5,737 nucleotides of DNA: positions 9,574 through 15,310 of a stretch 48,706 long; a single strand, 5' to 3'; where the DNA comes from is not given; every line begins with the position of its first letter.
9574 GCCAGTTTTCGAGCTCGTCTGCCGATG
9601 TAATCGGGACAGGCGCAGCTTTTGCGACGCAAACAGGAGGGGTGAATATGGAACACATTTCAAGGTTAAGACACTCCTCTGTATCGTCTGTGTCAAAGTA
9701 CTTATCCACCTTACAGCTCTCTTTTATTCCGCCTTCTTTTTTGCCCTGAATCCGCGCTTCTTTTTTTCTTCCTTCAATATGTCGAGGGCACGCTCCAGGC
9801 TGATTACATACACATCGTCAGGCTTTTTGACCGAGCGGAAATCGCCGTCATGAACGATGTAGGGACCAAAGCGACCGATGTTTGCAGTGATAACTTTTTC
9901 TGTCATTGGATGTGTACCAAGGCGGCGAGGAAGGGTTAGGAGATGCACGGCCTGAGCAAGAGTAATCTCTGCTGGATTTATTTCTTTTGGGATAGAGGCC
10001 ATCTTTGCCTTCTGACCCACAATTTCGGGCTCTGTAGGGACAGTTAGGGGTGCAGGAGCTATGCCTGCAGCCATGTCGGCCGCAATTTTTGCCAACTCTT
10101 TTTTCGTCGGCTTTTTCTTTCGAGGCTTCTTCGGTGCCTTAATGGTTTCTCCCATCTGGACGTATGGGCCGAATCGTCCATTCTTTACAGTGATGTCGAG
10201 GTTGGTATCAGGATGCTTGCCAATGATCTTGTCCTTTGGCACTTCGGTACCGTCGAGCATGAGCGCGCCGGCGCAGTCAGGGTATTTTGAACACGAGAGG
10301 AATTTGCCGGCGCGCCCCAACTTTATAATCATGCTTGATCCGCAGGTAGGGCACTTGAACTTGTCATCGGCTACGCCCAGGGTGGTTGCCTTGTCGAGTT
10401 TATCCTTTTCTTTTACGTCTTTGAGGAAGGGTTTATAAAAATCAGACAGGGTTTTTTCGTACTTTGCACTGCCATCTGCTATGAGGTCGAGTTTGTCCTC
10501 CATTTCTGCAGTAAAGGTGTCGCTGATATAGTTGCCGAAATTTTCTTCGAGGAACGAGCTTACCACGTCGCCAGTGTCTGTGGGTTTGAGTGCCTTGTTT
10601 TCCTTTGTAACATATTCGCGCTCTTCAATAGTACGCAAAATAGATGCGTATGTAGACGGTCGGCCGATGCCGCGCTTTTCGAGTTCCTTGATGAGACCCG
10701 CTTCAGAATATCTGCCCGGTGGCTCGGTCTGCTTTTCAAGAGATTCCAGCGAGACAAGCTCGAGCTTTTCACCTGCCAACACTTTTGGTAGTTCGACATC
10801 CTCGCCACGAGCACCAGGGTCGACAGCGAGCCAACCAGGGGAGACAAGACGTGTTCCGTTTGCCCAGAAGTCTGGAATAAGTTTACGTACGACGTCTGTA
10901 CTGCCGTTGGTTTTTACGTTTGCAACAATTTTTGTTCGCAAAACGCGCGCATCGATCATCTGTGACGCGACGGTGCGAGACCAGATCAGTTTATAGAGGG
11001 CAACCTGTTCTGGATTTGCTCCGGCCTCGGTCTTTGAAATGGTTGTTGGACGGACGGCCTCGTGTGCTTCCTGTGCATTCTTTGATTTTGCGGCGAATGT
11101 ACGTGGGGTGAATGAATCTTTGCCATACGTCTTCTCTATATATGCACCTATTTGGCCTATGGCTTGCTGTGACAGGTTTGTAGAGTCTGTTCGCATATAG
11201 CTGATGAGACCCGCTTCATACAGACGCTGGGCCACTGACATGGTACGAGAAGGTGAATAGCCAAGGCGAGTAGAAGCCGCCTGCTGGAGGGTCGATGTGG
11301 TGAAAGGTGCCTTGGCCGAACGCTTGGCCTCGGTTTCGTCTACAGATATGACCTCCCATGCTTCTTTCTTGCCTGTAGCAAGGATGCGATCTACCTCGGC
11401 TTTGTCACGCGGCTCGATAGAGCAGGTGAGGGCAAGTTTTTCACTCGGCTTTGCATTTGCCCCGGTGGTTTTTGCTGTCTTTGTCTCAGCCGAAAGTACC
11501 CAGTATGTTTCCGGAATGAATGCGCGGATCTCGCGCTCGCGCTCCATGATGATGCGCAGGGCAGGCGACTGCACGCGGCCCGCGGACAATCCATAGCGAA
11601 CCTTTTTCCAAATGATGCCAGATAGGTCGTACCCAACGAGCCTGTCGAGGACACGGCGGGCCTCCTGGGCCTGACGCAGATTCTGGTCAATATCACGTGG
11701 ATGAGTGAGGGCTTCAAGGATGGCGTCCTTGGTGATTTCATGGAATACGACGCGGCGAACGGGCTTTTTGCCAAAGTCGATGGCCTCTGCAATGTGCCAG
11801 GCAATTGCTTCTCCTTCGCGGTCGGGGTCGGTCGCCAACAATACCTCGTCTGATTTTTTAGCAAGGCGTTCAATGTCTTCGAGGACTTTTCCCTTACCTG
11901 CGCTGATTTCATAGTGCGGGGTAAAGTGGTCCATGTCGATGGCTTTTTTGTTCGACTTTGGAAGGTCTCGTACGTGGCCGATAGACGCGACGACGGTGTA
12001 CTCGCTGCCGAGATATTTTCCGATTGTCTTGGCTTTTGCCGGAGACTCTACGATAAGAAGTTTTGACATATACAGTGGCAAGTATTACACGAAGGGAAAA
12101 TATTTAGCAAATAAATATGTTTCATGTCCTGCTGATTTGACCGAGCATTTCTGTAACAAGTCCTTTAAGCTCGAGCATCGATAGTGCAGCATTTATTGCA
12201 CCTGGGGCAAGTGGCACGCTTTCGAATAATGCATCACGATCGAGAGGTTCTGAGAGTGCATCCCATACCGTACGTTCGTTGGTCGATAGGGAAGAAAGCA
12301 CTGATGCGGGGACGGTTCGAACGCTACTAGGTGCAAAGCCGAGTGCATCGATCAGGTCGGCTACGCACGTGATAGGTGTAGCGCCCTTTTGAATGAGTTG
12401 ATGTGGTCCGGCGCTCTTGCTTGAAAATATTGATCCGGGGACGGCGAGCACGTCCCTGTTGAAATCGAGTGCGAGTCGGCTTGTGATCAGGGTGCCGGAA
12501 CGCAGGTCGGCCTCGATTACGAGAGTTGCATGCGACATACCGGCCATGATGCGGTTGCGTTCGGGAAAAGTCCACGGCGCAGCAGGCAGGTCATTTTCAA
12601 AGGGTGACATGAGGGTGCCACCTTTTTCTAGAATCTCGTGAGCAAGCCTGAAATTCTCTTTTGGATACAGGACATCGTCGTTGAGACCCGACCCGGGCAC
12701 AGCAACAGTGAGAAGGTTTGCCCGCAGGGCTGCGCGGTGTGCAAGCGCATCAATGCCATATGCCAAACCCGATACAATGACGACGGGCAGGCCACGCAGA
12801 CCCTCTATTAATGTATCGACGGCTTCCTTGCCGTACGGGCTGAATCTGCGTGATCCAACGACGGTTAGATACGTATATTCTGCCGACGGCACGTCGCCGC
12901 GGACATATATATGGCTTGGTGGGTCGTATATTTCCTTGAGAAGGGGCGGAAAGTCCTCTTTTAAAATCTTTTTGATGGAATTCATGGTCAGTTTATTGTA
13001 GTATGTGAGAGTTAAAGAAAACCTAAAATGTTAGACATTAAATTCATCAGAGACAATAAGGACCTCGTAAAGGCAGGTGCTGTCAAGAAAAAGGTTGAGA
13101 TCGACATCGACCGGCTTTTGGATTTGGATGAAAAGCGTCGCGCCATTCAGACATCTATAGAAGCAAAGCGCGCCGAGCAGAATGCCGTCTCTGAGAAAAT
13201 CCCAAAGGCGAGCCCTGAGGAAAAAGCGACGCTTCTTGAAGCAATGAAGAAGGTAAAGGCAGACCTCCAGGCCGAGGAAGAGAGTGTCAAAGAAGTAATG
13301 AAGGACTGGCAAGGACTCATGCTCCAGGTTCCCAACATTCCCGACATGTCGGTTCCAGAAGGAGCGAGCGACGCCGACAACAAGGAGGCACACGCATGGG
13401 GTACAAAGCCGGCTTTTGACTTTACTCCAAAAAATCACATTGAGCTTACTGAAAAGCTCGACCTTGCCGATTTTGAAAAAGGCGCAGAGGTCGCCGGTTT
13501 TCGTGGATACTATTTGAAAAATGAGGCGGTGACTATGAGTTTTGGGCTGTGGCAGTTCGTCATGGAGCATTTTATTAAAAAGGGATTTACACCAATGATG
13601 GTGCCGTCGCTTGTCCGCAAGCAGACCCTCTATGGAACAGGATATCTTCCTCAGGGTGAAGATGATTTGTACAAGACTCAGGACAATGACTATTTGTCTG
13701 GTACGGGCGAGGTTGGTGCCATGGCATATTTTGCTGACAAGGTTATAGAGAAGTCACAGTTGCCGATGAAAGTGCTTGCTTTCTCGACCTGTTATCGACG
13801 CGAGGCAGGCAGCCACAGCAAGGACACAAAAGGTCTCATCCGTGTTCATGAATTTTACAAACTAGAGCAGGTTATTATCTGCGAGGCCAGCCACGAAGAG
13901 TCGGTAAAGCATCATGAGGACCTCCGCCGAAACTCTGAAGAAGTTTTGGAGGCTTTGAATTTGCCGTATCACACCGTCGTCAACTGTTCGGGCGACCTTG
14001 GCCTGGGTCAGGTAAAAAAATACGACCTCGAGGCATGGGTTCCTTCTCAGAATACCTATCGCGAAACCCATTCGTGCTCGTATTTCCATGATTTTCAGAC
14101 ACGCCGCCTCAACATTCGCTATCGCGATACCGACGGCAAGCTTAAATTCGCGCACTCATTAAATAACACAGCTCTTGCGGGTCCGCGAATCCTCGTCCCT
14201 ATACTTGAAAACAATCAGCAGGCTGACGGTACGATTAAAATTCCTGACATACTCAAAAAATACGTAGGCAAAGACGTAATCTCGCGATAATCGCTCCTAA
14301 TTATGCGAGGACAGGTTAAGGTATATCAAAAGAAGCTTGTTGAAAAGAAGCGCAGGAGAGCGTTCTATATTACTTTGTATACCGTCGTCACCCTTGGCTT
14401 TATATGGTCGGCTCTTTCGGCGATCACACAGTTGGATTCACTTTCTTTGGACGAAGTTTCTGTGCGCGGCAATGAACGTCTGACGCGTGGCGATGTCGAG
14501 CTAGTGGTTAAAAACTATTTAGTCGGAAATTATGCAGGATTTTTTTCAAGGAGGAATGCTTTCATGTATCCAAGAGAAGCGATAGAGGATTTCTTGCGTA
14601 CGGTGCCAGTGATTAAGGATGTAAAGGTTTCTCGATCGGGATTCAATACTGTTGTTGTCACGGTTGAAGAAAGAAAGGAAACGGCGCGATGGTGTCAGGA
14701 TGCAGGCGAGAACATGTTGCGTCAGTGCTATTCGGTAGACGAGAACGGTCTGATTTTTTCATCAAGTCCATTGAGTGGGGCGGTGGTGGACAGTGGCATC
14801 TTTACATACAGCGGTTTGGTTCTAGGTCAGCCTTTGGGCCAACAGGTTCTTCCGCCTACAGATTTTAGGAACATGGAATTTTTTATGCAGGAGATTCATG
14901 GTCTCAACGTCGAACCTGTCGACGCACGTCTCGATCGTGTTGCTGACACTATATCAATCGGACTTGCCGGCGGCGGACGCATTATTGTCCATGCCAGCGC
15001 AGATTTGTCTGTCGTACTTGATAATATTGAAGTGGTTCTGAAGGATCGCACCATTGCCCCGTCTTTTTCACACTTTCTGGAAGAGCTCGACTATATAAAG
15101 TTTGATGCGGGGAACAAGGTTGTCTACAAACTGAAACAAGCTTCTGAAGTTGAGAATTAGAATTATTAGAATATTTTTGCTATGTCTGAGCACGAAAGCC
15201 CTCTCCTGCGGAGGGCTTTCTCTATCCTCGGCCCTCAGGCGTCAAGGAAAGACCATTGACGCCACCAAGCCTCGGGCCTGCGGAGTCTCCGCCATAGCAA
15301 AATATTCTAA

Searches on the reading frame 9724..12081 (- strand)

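Call 77: search_protein_families(library=pfam, proteins=[window:9724-12081:-], max_evalue=0.001)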
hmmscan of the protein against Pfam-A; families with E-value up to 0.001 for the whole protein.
window:9724-12081:- (785 aa): 5 families
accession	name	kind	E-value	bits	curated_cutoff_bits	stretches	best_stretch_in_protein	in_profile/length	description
PF01131.25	Topoisom_bac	-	7.3e-117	391.3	35.1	1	131-545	2-410/411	DNA topoisomerase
PF13368.11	Toprim_C_rpt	-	1.8e-31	108.3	22.3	2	724-776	1-53/57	Topoisomerase C-terminal repeat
PF01751.28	Toprim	-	8.4e-23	80.8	23.1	1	8-116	2-96/96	Toprim domain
PF01396.24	Zn_ribbon_Top1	-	9.2e-12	45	32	1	576-604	3-31/39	Topoisomerase DNA binding C4 zinc finger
PF13662.12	Toprim_4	-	0.00016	22.3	25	1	58-105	30-78/85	Toprim domain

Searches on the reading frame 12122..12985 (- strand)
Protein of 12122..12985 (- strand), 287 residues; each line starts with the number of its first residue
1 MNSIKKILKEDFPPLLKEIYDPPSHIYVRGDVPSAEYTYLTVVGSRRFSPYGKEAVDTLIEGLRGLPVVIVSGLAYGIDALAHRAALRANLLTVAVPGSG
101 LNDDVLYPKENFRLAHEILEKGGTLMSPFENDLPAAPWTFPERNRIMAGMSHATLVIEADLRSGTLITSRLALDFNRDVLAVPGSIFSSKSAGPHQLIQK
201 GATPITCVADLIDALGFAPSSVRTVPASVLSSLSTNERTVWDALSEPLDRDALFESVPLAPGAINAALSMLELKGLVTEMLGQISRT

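Call 28: search_protein_families(library=pfam, proteins=[window:12122-12985:-], max_evalue=0.001)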
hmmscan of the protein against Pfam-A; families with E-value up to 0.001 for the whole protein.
window:12122-12985:- (287 aa): 2 families
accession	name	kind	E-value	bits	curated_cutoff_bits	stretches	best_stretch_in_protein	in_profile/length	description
PF02481.21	DNA_processg_A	-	2.8e-66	223.1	29.6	1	7-206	12-211/212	DNA recombination-mediator protein A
PF17782.7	DprA_WH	-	4.2e-07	30.3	22.9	1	230-281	7-59/61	DprA winged helix domain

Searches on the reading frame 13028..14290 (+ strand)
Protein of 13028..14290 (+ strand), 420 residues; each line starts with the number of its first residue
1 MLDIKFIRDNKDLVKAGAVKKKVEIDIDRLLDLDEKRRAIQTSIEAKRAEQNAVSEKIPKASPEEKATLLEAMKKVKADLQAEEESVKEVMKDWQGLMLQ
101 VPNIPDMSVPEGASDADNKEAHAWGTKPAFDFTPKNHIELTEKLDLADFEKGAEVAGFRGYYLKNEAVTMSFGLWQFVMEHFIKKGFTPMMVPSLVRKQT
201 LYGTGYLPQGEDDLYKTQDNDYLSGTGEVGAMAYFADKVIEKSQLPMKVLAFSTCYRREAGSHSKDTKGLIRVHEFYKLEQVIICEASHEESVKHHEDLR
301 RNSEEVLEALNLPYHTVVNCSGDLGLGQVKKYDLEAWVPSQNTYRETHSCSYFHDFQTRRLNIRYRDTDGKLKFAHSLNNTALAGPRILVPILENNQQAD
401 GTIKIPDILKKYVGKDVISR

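Call 77: search_protein_families(library=pfam, proteins=[window:13028-14290:+], max_evalue=0.001)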
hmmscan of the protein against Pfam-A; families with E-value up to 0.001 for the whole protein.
window:13028-14290:+ (420 aa): 2 families
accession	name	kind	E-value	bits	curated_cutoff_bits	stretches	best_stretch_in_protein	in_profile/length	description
PF00587.30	tRNA-synt_2b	-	6.2e-35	121.3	29.3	1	218-396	8-179/179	tRNA synthetase class II core domain (G, H, P, S and T)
PF02403.27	Seryl_tRNA_N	-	2e-23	83.1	28.2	1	1-105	1-108/108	Seryl-tRNA synthetase N-terminal domain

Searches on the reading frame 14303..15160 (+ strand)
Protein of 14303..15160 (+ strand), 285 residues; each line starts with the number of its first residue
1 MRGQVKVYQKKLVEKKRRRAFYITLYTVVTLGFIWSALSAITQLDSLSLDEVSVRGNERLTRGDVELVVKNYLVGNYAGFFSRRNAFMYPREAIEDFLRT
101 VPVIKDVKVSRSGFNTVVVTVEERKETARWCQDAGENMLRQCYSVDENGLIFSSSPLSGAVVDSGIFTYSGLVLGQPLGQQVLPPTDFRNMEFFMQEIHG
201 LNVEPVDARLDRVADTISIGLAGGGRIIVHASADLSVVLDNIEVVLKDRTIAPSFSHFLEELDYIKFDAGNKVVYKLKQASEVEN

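Call 77: search_protein_families(library=pfam, proteins=[window:14303-15160:+], max_evalue=0.001)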
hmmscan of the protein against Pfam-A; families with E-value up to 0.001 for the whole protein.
window:14303-15160:+ (285 aa): 1 family
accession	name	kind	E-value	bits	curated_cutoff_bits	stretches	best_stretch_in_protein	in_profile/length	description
PF08478.15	POTRA_1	-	2.3e-07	31.4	23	1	48-124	2-69/69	POTRA domain, FtsQ-type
